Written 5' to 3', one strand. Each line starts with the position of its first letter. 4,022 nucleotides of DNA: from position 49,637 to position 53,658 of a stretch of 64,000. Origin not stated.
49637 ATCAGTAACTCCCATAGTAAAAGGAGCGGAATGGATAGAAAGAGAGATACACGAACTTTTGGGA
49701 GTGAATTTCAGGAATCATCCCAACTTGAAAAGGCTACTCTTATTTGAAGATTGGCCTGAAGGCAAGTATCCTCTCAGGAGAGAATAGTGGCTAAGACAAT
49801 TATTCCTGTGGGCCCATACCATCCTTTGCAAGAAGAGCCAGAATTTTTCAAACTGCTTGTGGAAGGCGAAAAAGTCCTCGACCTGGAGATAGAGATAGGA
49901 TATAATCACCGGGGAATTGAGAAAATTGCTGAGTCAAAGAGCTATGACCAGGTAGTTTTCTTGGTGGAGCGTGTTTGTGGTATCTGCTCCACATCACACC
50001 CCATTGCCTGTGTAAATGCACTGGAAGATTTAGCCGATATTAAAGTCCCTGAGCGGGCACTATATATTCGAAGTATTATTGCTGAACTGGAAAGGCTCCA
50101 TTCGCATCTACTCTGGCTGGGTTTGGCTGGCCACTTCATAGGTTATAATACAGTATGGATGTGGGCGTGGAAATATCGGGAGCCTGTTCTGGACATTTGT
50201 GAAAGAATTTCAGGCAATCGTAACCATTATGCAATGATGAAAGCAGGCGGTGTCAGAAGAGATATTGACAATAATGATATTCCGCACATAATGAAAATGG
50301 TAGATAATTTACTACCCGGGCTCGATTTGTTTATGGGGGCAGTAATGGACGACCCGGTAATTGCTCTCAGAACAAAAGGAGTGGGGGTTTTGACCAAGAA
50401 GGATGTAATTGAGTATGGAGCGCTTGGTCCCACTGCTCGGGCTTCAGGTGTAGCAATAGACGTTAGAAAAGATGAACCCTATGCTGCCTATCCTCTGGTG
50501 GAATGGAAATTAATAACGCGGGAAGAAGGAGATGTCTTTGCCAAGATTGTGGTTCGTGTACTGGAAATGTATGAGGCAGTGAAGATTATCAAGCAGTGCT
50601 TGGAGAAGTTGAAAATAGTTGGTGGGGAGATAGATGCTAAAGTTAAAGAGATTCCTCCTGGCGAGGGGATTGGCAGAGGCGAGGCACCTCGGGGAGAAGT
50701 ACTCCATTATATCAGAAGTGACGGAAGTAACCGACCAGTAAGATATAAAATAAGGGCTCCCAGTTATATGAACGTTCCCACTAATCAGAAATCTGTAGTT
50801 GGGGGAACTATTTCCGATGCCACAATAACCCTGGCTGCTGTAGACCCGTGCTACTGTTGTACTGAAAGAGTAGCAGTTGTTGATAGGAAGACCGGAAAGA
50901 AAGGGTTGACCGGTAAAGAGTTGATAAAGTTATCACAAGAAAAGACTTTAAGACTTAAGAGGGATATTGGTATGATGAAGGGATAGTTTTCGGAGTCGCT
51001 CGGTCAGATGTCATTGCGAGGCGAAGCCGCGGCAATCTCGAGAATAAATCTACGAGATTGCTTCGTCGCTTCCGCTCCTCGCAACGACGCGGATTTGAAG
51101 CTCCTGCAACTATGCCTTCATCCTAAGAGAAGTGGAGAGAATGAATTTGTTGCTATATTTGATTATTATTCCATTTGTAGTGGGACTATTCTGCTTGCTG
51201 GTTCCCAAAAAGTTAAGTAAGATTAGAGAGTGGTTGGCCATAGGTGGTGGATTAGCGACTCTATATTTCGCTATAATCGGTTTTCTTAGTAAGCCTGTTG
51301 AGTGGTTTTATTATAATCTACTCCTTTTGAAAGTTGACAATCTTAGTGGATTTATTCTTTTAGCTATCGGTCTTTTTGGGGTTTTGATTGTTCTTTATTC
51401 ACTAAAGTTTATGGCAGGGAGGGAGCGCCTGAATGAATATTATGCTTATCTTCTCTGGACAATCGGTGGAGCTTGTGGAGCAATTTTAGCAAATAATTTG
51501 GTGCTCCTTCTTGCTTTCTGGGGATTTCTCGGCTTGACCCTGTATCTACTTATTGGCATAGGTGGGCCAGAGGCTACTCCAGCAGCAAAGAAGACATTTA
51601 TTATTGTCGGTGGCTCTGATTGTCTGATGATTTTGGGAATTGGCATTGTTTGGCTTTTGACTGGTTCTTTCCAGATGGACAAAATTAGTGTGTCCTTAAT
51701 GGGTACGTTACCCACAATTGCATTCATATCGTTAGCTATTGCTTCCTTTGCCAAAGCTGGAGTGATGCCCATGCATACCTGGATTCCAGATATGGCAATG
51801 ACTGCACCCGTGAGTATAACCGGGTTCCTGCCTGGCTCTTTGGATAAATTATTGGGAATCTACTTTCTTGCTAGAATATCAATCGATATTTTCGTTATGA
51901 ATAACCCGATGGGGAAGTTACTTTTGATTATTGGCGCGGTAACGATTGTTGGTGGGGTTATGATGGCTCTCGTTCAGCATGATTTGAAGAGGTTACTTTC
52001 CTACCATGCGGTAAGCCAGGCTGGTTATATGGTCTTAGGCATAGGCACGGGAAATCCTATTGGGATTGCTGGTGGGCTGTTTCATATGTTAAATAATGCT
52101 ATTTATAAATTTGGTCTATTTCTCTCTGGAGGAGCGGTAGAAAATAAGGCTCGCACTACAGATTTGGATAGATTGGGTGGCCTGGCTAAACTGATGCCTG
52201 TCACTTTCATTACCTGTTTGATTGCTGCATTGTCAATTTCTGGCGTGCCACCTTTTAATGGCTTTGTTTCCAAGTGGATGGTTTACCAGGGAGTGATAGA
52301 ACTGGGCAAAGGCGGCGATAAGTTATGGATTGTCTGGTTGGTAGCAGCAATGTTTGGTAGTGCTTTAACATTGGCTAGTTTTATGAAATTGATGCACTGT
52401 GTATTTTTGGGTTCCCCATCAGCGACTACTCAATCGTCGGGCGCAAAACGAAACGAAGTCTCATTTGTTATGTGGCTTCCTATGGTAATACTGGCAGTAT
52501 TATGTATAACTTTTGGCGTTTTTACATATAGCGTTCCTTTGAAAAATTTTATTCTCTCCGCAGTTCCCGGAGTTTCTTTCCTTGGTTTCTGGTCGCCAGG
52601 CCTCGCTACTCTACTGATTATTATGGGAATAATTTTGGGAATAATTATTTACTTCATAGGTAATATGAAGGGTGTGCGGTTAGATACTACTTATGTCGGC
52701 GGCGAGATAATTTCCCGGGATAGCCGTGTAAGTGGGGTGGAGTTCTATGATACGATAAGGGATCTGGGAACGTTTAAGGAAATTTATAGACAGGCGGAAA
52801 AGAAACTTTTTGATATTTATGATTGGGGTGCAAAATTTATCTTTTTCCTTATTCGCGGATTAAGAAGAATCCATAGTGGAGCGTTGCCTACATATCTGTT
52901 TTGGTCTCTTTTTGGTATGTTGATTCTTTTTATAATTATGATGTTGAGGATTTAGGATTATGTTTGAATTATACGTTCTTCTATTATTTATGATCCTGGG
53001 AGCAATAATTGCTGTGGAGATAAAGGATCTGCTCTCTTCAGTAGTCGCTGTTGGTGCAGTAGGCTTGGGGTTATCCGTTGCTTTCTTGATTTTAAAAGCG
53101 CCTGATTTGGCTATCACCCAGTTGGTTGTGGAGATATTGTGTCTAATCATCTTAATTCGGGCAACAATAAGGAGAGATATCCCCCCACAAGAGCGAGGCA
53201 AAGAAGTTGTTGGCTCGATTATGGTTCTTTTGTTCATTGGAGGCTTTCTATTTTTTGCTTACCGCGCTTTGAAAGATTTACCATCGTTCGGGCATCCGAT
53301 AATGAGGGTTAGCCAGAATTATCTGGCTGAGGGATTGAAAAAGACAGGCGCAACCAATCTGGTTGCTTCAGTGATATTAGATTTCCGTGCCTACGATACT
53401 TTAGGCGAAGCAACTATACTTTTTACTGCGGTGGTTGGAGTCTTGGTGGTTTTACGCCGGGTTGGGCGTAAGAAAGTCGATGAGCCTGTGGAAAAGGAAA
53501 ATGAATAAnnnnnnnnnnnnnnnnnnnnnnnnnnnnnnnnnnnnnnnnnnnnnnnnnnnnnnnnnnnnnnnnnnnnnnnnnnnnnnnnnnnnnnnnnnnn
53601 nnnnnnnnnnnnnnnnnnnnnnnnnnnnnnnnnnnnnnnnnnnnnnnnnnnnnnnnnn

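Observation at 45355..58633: Membrane-bound group 4 hydrogenase with Mrp module, headed by an NAD(P)-linked AsrA/AsrB-like pair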

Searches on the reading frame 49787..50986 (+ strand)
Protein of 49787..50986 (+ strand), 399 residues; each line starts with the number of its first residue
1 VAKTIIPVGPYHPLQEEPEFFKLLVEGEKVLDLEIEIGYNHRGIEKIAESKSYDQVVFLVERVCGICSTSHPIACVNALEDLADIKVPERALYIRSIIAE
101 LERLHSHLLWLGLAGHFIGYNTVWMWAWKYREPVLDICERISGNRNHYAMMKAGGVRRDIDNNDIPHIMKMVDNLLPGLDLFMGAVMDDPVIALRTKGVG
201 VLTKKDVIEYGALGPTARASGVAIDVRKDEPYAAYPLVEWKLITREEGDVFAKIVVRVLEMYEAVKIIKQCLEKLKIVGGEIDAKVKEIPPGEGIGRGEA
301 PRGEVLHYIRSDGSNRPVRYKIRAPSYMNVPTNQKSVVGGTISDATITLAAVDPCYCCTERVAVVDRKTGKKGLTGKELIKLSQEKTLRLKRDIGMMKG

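Call 3: search_protein_families(library=pfam, proteins=[window:49787-50986:+], max_evalue=0.01)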
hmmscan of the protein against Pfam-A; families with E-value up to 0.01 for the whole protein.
window:49787-50986:+ (399 aa): 2 families
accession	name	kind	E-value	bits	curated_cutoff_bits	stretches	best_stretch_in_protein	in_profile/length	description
PF00346.24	Complex1_49kDa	-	3.1e-67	226.9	24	2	118-284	2-166/271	Respiratory-chain NADH dehydrogenase, 49 Kd subunit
PF00374.24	NiFeSe_Hases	-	2.5e-19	70.1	25.8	1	42-110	1-69/508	Nickel-dependent hydrogenase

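Call 11: find_homologous_proteins(query=window:49787-50986:+, max_evalue=1e-20)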
Query window:49787-50986:+ (399 aa): 8000 proteins with E <= 1e-20 among 8000 candidates; the best 120 are listed.
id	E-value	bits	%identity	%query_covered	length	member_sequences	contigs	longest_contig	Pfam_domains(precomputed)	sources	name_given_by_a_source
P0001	2.5e-259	878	95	100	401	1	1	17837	PF00374.25,PF00346.25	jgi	jgi:membrane-bound hydrogenase subunit alpha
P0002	2.7e-258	874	95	100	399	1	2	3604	PF00374.25,PF00346.25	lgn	-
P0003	4.1e-258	874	96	99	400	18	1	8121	PF00374.25,PF00346.25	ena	-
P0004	4.6e-255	864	94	99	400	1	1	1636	PF00374.25,PF00346.25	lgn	-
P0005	1.4e-254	862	93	100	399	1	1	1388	PF00374.25,PF00346.25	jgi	jgi:membrane-bound hydrogenase subunit alpha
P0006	4.2e-254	861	94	99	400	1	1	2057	PF00374.25,PF00346.25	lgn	-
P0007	7.0e-251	850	91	100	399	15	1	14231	PF00374.25,PF00346.25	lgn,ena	-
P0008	1.2e-250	849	92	99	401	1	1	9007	PF00374.25,PF00346.25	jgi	jgi:NADH-quinone oxidoreductase subunit D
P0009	1.4e-250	849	92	99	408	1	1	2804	PF00374.25,PF00346.25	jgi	jgi:NADH-quinone oxidoreductase subunit D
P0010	1.5e-250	849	91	100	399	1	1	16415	PF00374.25,PF00346.25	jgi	-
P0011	1.2e-243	826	90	99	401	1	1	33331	PF00374.25,PF00346.25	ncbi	ncbi:MAG: nickel-dependent hydrogenase large subunit [bacterium]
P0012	1.1e-240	817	89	99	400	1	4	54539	PF00374.25,PF00346.25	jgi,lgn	-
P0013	2.3e-238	809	88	100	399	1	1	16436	PF00374.25,PF00346.25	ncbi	-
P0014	4.1e-238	808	88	100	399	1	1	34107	PF00374.25,PF00346.25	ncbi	-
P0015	3.3e-237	805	86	100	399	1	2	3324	PF00374.25,PF00346.25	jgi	-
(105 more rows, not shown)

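Call 14: find_related_loci(query=A1, collection=genome_contigs, flank=10000)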
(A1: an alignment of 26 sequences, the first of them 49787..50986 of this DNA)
Query A1 (399 aa) in genome_contigs; peptide patterns used: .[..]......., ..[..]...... (x = any residue, [..] = any of these).
599 stretches matched a pattern (row limit reached: there are more); 597 encode a relative of the query (tblastn E <= 1e-3); the best 80 are kept; 80 distinct loci.
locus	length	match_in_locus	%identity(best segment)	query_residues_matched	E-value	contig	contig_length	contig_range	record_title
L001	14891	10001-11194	87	1-398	0e+0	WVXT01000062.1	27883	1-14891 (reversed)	MAG: bacterium isolate CS1-C068 C_merged_R1_(paired)_contig_22015, whole genome shotgun sequence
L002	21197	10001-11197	85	1-399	0e+0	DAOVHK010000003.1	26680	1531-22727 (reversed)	MAG TPA_asm: Clostridia bacterium isolate CSMAG_1339 CSMAG_1339_k141_5928842_length_26680_cov_15.0070, whole genome shot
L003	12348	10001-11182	87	1-394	0e+0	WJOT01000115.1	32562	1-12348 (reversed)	MAG: Clostridia bacterium isolate 1244-F3-H4-B3 F3H4_C42, whole genome shotgun sequence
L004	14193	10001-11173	85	1-391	0e+0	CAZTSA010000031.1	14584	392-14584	MAG TPA_asm: uncultured Clostridia bacterium isolate binchicken_co124_176 genome assembly, contig: NODE_2386_length_1458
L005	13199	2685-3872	78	1-396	0e+0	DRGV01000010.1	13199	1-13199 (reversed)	MAG TPA_asm: bacterium isolate HyVt-354 HyVt-354_k145_152051, whole genome shotgun sequence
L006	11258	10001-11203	77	1-399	0e+0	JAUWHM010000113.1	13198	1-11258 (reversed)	MAG: Nitrospirota bacterium isolate CSMAG_2268 CSMAG_2268_k141_2685578_length_13198_cov_8.0000, whole genome shotgun seq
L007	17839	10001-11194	72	3-399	0e+0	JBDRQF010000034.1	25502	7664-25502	MAG: Elusimicrobiota bacterium isolate MEGAHIT-group-2.27 k141_1323921, whole genome shotgun sequence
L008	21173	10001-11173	73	3-395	0e+0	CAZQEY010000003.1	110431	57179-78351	MAG TPA_asm: uncultured Planctomycetales bacterium isolate binchicken_co178_242 genome assembly, contig: NODE_346_length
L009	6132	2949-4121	72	3-395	0e+0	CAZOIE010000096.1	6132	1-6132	MAG TPA_asm: uncultured Planctomycetia bacterium isolate SRP077602_co2_344 genome assembly, contig: NODE_19058_length_61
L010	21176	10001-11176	73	3-396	0e+0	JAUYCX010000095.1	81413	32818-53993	MAG: Candidatus Omnitrophota bacterium isolate C20_maxbin.112_sub C20_k141_178161, whole genome shotgun sequence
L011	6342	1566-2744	73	3-395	0e+0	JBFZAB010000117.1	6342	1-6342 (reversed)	MAG: Candidatus Omnitrophota bacterium isolate PPR_0456 k121_4537020, whole genome shotgun sequence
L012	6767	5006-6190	73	3-396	0e+0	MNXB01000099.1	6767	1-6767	MAG: Elusimicrobia bacterium CG1_02_37_114 cg_0.2_sub10_scaffold_2509_c, whole genome shotgun sequence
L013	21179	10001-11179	70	3-395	0e+0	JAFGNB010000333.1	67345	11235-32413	MAG: Chitinispirillaceae bacterium isolate Zod_Metabat.521 k87_12340662, whole genome shotgun sequence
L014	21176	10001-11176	70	3-394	0e+0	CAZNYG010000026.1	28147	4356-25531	MAG TPA_asm: uncultured Elusimicrobiales bacterium isolate SRP263991_co7_858 genome assembly, contig: NODE_2327_length_2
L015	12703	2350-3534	71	3-399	0e+0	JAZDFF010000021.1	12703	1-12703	MAG: Candidatus Omnitrophota bacterium isolate MEGAHIT-group-0.194 k141_15244406, whole genome shotgun sequence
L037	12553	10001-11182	69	1-396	0e+0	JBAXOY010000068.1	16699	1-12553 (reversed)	MAG: Chlamydiota bacterium isolate ELA517 MAG517_68, whole genome shotgun sequence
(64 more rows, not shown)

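Call 29: search_protein_families(library=ncbifam, proteins=[window:49787-50986:+], max_evalue=0.00001)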
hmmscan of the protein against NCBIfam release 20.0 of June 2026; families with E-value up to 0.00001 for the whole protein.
window:49787-50986:+ (399 aa): 14 families
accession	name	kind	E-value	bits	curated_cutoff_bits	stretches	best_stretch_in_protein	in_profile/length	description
NF004739.1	PRK06075.1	equivalog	3.6e-95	319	360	2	6-276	3-273/384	NADH-quinone oxidoreductase subunit D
TIGR01962.1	NuoD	equivalog_domain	3.6e-85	286.2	459.35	2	4-288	3-285/386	NADH dehydrogenase (quinone) subunit D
NF040602.1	F420_dehyd_FpoD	exception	3.9e-85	286.1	600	1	4-359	8-370/372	F420H2 dehydrogenase subunit FpoD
NF008974.0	PRK12322.1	equivalog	3e-79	266.6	522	1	5-354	8-359/366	NADH-quinone oxidoreductase subunit D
NF009808.0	PRK13292.1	equivalog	9.9e-70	235.3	1156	1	4-275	408-679/791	NADH-quinone oxidoreductase subunit B/C/D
NF005649.0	PRK07415.1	equivalog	3.2e-62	210.8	583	1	4-276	11-284/394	NAD(P)H-quinone oxidoreductase subunit H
NF008728.0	PRK11742.1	equivalog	2.6e-60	204.4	840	1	7-275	218-486/598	NADH-quinone oxidoreductase subunit C/D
TIGR03295.1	frhA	equivalog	8.2e-28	97.5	392.5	2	42-175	41-181/412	coenzyme F420 hydrogenase subunit alpha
NF033181.1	NiFeSe_hydrog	equivalog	3.6e-21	75.6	600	2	24-110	21-106/507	nickel-dependent hydrogenase large subunit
NF045518.1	H2_NiFeSe_large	exception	5.6e-20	71.6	780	1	23-110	20-106/485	NiFeSe hydrogenase large subunit HysA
NF041785.2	VhuA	equivalog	9.9e-17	60.6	800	1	29-110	27-107/418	F420-non-reducing hydrogenase Vhu subunit A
NF007778.0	PRK10467.1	equivalog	7.3e-14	50.9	969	1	38-109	35-106/567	hydrogenase 2 large subunit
NF040828.1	sulfhyd_ShyA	equivalog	4.5e-13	48.9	700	1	23-132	19-130/415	NAD(P)-dependent hydrogenase/sulfhydrogenase 2 subunit alpha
NF007550.0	PRK10170.1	equivalog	3.2e-11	42.4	1101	1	28-110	40-122/597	Ni/Fe-hydrogenase large subunit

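Call 35: search_solved_structures(query=window:49787-50986:+, max_evalue=1e-20)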
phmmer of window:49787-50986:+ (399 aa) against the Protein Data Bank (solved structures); distinct sequences matched with E-value up to 1e-20: 54.
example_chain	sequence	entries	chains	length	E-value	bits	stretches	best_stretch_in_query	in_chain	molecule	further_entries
6cfw_L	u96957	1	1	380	3.6e-88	299.4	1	6-361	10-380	Membrane-bound hydrogenase subunit alpha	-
7z0s_E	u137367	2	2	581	2.6e-79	270.2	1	4-386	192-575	Formate hydrogenlyase subunit 5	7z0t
7q5y_B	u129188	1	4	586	1.2e-65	225.3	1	3-281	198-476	NADH-quinone oxidoreductase subunit C/D 2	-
2fug_4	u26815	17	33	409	2e-59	204.7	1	6-276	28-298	NADH-quinone oxidoreductase chain 4 | NADH-QUINONE OXIDOREDUCTASE SUBUNIT 4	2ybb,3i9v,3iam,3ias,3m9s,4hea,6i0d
7eu3_H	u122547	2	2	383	5.8e-55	190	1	5-280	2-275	NAD(P)H-quinone oxidoreductase subunit H, chloroplastic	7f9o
6hum_H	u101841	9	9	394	3.7e-54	187.4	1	5-276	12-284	NAD(P)H-quinone oxidoreductase subunit H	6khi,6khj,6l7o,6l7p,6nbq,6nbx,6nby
7wfg_H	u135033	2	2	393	5.2e-52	180.3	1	5-275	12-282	NAD(P)H-quinone oxidoreductase subunit H, chloroplastic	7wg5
9grx_H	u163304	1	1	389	8.7e-52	179.6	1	5-275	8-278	NAD(P)H-quinone oxidoreductase subunit H, chloroplastic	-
6u8y_L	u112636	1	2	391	5.7e-51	176.9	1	9-356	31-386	NADH dehydrogenase subunit D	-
8e9g_D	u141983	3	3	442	2.2e-50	174.9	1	4-277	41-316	NADH-quinone oxidoreductase subunit D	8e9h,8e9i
9iho_D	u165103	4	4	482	2.2e-50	174.9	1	8-277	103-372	NUCM (49 kDa) subunit of mitochondrial NADH:ubiquinone oxidoreductase (Complex I)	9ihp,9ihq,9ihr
8ba0_D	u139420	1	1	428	5.4e-50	173.7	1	6-292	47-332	Complex I-49kD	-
8b9z_D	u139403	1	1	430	5.5e-50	173.7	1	6-292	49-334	Complex I-49kD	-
8esw_S2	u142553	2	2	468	7.9e-50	173.1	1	6-292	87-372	Complex I-49kD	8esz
6h8k_C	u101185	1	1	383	1.2e-48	169.3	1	6-278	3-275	NUCM protein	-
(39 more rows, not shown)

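Call 50: find_encoding_contigs(protein=window:49787-50986:+, flank=2000, max_places=4)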
Protein window:49787-50986:+ (399 aa): 1 contig read that carries it; 1 place shown.
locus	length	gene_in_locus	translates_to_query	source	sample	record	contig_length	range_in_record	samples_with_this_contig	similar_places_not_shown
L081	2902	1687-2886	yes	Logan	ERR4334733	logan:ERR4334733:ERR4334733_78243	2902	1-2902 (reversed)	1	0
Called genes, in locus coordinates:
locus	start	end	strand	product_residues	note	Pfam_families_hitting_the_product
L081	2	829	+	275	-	?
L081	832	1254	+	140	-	PF01058:Oxidored_q6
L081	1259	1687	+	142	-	PF00329:Complex1_30kDa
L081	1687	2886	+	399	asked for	PF00374:NiFeSe_Hases, PF00346:Complex1_49kDa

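Call 61: search_protein_families(library=pfam, proteins=[L006:3384-3845:+, L006:3921-5927:+, L006:5924-6856:+, L037:6699-7478:+], max_evalue=0.0001)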
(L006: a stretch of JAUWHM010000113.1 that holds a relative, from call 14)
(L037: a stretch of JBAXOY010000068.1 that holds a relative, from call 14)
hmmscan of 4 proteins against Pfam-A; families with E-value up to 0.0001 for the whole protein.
L006:3384-3845:+ (153 aa): 1 family
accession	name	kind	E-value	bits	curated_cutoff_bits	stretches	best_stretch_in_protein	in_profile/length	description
PF07963.17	N_methyl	-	6.5e-06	25.9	21.2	1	19-43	3-27/27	Prokaryotic N-terminal methylation motif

L006:3921-5927:+ (668 aa): 0 families

L006:5924-6856:+ (310 aa): 0 families

L037:6699-7478:+ (259 aa): 0 families

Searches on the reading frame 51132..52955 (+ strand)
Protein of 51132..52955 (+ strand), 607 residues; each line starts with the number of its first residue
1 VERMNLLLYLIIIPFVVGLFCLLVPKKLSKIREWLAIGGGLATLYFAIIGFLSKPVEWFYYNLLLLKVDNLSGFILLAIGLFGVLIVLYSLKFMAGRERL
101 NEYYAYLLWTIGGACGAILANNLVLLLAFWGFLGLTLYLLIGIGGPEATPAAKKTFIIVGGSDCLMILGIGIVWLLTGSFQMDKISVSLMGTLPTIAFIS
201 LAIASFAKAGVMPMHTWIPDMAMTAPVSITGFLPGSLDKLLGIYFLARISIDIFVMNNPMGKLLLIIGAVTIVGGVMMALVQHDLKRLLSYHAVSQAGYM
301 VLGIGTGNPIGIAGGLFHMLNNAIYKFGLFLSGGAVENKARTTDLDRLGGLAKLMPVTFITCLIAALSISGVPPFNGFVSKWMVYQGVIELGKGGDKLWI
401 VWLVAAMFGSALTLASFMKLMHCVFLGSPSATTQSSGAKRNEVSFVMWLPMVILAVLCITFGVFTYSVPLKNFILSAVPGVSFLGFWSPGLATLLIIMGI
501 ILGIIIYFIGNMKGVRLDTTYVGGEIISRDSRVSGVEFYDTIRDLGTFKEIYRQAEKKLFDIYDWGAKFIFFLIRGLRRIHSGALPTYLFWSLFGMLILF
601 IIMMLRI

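Call 3: search_protein_families(library=pfam, proteins=[window:51132-52955:+], max_evalue=0.01)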
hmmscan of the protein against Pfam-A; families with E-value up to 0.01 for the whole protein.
window:51132-52955:+ (607 aa): 2 families
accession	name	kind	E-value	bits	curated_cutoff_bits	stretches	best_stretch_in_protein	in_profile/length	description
PF00361.26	Proton_antipo_M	-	2e-51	175.4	21.5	1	120-392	1-279/294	NADH:quinone oxidoreductase/Mrp antiporter, TM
PF00662.26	Proton_antipo_N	-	0.00015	22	24.5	1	66-104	13-51/51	NADH-Ubiquinone oxidoreductase (complex I), chain 5 N-terminus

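Call 53: search_solved_structures(query=window:51132-52955:+, max_evalue=1e-20)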
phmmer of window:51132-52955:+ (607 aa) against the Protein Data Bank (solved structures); distinct sequences matched with E-value up to 1e-20: 51.
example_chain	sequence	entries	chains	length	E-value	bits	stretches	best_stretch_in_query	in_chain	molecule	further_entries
6cfw_H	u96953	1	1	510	2.4e-46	161.5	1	65-469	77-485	Monovalent cation/H+ antiporter subunit D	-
7qru_D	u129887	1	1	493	1.4e-44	155.8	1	5-475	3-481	Na+/H+ antiporter subunit D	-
7qru_A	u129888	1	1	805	1.2e-42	149.3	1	66-509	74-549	Na+/H+ antiporter subunit A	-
6z16_A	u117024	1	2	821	1.9e-41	145.4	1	68-490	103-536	Multisubunit Na+/H+ antiporter, A subunit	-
8e9g_L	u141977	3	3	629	6.8e-41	143.5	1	66-489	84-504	NADH-quinone oxidoreductase, L subunit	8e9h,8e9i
6hum_F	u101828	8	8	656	1.3e-40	142.7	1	36-505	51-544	NADH dehydrogenase subunit 5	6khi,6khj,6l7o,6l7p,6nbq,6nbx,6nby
6u8y_X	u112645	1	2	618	2.5e-39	138.4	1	4-534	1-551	NADH dehydrogenase subunit M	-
7d3u_A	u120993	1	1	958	4.3e-39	137.6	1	12-507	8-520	Monovalent Na+/H+ antiporter subunit A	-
7eu3_F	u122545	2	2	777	1.5e-34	122.6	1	68-382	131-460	NAD(P)H-quinone oxidoreductase subunit F | NADH-plastoquinone oxidoreductase subunit 5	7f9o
4he8_L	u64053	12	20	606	3.4e-34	121.4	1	46-603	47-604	NADH-quinone oxidoreductase subunit 12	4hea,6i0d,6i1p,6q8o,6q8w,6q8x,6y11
7wff_F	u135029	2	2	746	3.7e-34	121.3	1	68-382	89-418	NAD(P)H-quinone oxidoreductase subunit 5, chloroplastic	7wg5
9grx_F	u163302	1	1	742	2.1e-33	118.8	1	68-382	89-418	NAD(P)H-quinone oxidoreductase subunit 5, chloroplastic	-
7zm7_5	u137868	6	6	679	4.2e-33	117.8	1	56-468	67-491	NADH-ubiquinone oxidoreductase chain 5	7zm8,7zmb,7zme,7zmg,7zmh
8qby_L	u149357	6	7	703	2.3e-32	115.4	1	65-466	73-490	NADH dehydrogenase subunit L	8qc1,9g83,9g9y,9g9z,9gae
6u8y_H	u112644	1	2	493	1.7e-31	112.5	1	66-477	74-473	NADH dehydrogenase subunit N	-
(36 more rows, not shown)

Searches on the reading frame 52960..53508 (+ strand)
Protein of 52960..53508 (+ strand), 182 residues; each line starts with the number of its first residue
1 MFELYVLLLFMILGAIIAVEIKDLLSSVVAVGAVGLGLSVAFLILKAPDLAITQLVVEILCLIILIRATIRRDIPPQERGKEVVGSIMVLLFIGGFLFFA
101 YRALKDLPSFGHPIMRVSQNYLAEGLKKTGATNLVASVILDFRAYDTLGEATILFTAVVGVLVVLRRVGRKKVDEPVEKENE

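Call 3: search_protein_families(library=pfam, proteins=[window:52960-53508:+], max_evalue=0.01)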
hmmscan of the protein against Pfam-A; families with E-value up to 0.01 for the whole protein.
window:52960-53508:+ (182 aa): 3 families
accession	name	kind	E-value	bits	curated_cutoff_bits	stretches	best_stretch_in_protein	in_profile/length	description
PF13244.11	MbhD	-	3.4e-16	59.6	27.2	1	9-68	1-61/67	MBH, subunit D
PF20501.3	MbhE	-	7.5e-10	39.2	27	1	116-168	32-84/98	MBH, subunit E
PF00499.25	Oxidored_q3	-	0.0045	17.2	33.2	1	15-163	2-145/146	NADH-ubiquinone/plastoquinone oxidoreductase chain 6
